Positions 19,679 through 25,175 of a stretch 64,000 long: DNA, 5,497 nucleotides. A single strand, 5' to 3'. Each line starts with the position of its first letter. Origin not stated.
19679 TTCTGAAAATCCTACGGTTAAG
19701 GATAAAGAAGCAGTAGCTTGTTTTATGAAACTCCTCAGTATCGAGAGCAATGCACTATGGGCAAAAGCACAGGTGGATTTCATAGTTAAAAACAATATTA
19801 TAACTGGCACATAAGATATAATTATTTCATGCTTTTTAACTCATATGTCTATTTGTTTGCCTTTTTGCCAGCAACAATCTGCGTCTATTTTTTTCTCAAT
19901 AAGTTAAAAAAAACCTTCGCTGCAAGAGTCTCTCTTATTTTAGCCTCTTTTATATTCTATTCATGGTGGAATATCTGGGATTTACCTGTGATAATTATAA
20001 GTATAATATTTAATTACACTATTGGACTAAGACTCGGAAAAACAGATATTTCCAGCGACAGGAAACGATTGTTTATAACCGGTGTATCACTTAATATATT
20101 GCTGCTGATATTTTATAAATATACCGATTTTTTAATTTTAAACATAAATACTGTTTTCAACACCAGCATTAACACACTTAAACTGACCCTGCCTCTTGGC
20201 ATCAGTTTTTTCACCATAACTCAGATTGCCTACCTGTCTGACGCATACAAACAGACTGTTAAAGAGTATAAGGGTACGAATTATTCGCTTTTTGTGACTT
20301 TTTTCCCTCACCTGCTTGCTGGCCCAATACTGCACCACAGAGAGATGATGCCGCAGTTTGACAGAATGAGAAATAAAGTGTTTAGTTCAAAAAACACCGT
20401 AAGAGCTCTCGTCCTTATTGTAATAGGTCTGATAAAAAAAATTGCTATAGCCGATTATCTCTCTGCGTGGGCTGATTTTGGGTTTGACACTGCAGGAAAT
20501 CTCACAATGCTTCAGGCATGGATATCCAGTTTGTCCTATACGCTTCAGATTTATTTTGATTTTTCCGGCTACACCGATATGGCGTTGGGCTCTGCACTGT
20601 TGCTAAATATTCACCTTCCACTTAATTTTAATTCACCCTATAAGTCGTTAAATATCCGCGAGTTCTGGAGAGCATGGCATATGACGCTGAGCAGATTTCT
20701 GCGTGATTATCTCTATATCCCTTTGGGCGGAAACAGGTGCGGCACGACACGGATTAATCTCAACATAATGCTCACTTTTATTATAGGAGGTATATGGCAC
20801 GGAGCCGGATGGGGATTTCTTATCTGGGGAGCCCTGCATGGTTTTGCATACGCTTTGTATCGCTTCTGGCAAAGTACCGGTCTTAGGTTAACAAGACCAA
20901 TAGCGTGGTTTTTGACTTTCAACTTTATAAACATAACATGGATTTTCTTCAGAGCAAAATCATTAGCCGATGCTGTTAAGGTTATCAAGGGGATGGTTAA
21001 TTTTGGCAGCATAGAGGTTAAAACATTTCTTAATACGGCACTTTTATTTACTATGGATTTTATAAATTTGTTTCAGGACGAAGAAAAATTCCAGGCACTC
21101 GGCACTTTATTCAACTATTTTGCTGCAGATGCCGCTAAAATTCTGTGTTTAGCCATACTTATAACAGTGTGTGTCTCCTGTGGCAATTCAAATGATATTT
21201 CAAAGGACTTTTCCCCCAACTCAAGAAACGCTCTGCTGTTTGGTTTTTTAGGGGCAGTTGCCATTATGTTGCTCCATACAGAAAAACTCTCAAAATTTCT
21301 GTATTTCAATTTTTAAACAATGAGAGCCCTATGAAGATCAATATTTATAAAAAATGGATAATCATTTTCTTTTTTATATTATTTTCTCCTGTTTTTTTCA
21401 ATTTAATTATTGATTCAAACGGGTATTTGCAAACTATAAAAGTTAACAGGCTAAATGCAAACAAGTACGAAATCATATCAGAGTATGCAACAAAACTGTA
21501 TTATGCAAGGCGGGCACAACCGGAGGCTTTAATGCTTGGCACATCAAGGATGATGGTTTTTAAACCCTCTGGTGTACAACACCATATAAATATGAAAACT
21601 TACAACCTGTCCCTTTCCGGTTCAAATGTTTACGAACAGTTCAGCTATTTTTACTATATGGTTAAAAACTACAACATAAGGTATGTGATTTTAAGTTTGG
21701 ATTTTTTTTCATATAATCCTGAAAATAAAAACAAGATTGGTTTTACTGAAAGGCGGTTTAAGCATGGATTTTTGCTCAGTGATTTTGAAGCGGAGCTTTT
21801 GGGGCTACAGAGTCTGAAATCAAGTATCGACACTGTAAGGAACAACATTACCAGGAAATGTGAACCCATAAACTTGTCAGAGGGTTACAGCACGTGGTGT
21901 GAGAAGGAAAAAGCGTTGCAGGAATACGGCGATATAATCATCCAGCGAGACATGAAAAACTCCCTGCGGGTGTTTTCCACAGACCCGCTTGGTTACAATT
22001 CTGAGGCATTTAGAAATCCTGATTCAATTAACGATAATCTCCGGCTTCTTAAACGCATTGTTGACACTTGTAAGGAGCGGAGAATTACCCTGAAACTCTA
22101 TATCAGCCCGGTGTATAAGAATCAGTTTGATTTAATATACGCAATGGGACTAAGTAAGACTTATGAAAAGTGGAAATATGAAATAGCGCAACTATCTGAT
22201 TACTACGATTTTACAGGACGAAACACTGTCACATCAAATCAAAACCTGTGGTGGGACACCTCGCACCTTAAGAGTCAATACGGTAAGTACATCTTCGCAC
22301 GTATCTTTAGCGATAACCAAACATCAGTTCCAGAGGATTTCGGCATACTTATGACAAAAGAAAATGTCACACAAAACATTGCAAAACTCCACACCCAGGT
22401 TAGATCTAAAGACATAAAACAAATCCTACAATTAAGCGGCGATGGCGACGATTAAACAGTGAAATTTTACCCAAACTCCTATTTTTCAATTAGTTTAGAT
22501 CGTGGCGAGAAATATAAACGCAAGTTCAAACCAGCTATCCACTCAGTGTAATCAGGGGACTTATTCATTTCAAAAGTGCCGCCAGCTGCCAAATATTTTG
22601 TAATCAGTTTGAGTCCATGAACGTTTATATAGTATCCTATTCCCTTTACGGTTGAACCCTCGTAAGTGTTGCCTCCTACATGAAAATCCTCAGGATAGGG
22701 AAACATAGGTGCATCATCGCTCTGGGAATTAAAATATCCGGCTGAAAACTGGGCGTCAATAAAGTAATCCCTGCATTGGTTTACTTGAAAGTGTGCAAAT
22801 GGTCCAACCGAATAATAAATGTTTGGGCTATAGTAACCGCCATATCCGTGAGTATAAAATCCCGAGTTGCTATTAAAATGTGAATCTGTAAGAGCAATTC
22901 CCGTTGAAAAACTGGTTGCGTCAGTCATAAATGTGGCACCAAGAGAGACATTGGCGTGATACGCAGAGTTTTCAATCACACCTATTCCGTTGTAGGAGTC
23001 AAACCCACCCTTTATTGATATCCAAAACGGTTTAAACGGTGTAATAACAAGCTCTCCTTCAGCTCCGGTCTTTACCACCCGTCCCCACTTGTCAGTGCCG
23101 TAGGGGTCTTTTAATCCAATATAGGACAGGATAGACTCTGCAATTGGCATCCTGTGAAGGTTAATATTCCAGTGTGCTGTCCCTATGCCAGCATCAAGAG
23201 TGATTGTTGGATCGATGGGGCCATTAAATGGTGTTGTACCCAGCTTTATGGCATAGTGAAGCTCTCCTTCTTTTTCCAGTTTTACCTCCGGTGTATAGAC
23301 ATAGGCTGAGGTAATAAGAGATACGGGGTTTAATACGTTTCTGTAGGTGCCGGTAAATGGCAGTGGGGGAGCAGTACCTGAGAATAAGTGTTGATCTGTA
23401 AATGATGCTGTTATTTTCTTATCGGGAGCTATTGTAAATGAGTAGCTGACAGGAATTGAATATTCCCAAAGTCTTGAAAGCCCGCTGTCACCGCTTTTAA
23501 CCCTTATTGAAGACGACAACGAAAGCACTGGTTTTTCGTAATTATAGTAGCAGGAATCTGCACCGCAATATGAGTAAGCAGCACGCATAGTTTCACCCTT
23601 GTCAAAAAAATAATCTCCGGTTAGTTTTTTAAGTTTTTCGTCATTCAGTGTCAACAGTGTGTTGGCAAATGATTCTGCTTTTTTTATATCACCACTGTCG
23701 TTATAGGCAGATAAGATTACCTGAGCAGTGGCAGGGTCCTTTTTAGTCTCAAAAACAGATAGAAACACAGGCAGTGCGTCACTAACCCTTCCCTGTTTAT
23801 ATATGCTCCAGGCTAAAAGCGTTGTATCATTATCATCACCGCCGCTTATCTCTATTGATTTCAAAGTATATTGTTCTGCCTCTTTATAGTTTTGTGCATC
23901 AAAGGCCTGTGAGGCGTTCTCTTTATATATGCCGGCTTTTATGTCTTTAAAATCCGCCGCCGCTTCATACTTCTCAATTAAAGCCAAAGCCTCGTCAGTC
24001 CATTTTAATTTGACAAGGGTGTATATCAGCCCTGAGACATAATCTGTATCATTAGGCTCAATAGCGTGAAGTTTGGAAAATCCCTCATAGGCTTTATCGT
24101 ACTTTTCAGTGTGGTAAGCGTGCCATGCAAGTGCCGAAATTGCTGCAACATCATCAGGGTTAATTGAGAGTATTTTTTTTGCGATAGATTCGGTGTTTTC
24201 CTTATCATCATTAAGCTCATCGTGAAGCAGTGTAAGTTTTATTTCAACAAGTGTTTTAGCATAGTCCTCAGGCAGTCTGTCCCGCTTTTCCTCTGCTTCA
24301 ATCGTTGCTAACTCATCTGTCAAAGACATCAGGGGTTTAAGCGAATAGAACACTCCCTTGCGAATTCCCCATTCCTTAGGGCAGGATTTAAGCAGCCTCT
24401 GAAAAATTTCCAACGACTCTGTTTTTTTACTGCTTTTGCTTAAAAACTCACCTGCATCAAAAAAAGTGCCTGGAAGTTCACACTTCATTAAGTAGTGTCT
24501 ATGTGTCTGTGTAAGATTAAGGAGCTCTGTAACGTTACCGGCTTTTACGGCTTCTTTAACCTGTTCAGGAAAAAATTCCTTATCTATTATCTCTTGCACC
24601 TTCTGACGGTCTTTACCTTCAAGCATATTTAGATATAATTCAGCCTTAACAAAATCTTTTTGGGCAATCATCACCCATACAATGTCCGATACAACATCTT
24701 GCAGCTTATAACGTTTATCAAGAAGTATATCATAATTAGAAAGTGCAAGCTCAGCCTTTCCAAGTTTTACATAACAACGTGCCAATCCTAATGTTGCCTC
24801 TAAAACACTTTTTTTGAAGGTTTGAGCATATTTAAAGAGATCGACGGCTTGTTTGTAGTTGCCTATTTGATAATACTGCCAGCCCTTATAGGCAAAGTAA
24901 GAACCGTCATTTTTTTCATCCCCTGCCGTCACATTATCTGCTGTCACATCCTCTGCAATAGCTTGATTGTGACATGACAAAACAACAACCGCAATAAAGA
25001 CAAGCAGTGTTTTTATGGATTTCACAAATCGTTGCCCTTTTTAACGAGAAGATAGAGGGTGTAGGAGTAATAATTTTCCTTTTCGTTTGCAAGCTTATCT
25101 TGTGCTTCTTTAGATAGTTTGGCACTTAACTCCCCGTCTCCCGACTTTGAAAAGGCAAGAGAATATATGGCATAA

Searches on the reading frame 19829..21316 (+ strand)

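Call 6: search_protein_families(library=ncbifam, proteins=[window:19829-21316:+], max_evalue=0.01)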
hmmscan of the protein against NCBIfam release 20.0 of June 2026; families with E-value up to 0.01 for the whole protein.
window:19829-21316:+ (495 aa): 1 family
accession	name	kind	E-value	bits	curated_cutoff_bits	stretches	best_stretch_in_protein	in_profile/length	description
TIGR04091.1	LTA_dltB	equivalog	2.3e-46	158.7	375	1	6-375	8-377/380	D-alanyl-lipoteichoic acid biosynthesis protein DltB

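Call 36: search_protein_families(library=pfam, proteins=[window:19829-21316:+], max_evalue=0.00001)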
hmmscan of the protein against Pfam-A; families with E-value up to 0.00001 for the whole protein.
window:19829-21316:+ (495 aa): 1 family
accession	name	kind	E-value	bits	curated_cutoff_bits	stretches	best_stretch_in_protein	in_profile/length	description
PF03062.24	MBOAT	-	4.1e-34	118.8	27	1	42-372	2-326/337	MBOAT, membrane-bound O-acyltransferase family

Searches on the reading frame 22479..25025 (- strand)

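Call 36: search_protein_families(library=pfam, proteins=[window:22479-25025:-], max_evalue=0.00001)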
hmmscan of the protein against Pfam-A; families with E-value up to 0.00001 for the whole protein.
window:22479-25025:- (848 aa): 4 families
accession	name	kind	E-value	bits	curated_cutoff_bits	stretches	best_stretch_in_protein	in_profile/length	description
PF05420.17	BCSC_C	-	6.5e-46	157.5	23.5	1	518-839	2-335/336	Cellulose synthase operon protein C C-terminus (BCSC_C)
PF14559.12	TPR_19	-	2.1e-14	54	25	0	280-329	12-61/68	Tetratricopeptide repeat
PF12895.13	ANAPC3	-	7.7e-13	49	27.2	0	32-97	15-78/82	Anaphase-promoting complex, cyclosome, subunit 3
PF07719.23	TPR_2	-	1.6e-08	34.4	27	0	295-326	3-34/34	Tetratricopeptide repeat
